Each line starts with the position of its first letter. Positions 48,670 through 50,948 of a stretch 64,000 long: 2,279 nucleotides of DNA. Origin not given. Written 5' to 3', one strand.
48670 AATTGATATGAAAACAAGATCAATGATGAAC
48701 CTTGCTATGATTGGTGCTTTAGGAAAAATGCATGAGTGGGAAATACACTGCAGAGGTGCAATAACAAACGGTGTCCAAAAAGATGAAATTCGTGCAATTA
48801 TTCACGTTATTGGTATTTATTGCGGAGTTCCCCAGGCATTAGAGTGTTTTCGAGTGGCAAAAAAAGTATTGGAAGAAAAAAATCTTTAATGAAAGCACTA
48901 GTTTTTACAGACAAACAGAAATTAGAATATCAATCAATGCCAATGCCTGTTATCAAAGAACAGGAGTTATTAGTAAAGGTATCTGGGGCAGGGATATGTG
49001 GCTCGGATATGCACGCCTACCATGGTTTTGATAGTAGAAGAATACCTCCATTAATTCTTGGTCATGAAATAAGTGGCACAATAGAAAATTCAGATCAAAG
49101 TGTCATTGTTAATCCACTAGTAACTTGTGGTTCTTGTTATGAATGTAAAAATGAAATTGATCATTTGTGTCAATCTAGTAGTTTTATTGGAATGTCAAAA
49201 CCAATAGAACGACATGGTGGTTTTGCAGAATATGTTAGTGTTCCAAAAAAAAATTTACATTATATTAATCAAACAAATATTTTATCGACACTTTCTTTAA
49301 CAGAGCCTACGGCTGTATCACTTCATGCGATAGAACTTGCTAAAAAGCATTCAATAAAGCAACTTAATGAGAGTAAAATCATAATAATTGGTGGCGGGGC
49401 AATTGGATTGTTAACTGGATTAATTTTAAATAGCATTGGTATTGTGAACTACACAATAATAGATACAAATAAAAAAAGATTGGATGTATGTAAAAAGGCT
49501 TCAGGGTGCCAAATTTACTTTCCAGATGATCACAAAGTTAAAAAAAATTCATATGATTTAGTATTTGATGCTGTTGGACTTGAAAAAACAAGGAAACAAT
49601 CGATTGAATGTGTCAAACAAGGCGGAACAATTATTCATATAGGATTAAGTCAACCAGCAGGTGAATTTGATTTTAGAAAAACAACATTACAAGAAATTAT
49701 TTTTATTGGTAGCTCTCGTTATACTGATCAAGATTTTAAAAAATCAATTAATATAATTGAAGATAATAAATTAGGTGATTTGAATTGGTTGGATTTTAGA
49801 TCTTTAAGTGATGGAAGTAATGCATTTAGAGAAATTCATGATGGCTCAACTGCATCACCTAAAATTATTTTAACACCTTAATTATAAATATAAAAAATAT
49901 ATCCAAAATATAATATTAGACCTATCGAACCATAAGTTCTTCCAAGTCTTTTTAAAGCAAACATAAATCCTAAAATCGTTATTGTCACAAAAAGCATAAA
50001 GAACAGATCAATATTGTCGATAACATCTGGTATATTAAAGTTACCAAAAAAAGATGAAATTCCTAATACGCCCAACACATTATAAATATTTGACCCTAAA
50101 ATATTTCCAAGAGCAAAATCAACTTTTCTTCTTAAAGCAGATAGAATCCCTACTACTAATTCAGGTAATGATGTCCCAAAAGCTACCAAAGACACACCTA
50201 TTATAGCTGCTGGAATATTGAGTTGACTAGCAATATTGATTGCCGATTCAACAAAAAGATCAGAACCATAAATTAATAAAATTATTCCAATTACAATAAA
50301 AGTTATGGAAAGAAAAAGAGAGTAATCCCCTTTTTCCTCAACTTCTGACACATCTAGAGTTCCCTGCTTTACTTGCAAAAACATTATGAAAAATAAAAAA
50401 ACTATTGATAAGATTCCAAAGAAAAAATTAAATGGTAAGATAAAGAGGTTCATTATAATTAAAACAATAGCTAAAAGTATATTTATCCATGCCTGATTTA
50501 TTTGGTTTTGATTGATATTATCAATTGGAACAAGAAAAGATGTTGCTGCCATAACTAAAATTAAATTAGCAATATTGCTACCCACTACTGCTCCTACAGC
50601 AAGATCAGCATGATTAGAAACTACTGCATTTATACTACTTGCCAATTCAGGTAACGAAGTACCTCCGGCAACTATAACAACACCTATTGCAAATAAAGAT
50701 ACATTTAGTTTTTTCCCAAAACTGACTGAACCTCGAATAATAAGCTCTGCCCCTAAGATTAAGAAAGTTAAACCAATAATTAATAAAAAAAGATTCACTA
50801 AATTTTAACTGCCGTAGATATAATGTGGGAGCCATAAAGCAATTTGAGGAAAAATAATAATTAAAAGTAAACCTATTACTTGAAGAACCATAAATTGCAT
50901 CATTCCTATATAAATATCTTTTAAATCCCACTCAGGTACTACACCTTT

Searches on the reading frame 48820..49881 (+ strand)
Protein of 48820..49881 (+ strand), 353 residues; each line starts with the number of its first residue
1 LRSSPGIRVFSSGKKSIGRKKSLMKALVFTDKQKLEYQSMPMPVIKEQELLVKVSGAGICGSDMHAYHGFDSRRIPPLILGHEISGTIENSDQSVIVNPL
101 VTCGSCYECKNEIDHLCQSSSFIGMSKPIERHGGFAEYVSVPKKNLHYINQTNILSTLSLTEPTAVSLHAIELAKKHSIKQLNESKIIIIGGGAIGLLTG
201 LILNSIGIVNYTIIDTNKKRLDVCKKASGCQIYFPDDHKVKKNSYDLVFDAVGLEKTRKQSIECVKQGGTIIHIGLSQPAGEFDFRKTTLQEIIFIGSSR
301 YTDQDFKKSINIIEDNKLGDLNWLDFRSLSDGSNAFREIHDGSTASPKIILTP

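Call 20: search_protein_families(library=ncbifam, proteins=[window:48820-49881:+], max_evalue=1e-15)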
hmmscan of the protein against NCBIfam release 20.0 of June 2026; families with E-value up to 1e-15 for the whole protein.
window:48820-49881:+ (353 aa): 10 families
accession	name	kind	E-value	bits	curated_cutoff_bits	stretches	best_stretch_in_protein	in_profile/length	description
NF007375.0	PRK09880.1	equivalog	6.8e-38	130.3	469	1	26-321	7-311/344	L-idonate 5-dehydrogenase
NF003808.0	PRK05396.1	equivalog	1.1e-33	116.5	380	1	24-297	1-285/341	L-threonine 3-dehydrogenase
NF007489.0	PRK10083.1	equivalog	4.4e-30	104.8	376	1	24-318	1-301/339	Zn-dependent oxidoreductase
NF007642.0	PRK10309.1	equivalog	4.6e-29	101.7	550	1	24-233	1-210/347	galactitol-1-phosphate 5-dehydrogenase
TIGR00692.1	tdh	equivalog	1.5e-28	99.9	458.35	1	38-290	14-276/340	L-threonine 3-dehydrogenase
NF041097.1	keto_inos_dh_IolM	equivalog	2.1e-28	99.1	450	1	20-316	26-353/389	scyllo-inosose 3-dehydrogenase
NF010344.0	PRK13771.1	subfamily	1.7e-26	93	349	1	24-342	1-323/334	putative alcohol dehydrogenase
NF041172.1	AcrlCoa_red_Thmprot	equivalog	3.8e-25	88.5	500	1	24-343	1-325/334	acryloyl-CoA reductase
TIGR03201.1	dearomat_had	equivalog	3.7e-23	82.2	338.65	1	34-342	10-339/349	6-hydroxycyclohex-1-ene-1-carbonyl-CoA dehydrogenase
TIGR03366.1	HpnZ_proposed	hypoth_equivalog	4.4e-23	82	328.1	1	44-314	2-294/315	putative phosphonate catabolism associated alcohol dehydrogenase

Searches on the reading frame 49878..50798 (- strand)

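Call 20: search_protein_families(library=ncbifam, proteins=[window:49878-50798:-], max_evalue=1e-15)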
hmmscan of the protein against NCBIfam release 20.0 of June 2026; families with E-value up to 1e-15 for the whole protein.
window:49878-50798:- (306 aa): 2 families
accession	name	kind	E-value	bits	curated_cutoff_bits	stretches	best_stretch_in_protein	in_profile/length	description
TIGR00367.1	TIGR00367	hypoth_equivalog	1.7e-55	188.4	179.65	1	3-303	5-312/312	calcium/sodium antiporter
NF008005.0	PRK10734.1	equivalog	1.1e-41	143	432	2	162-304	2-143/325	calcium/sodium antiporter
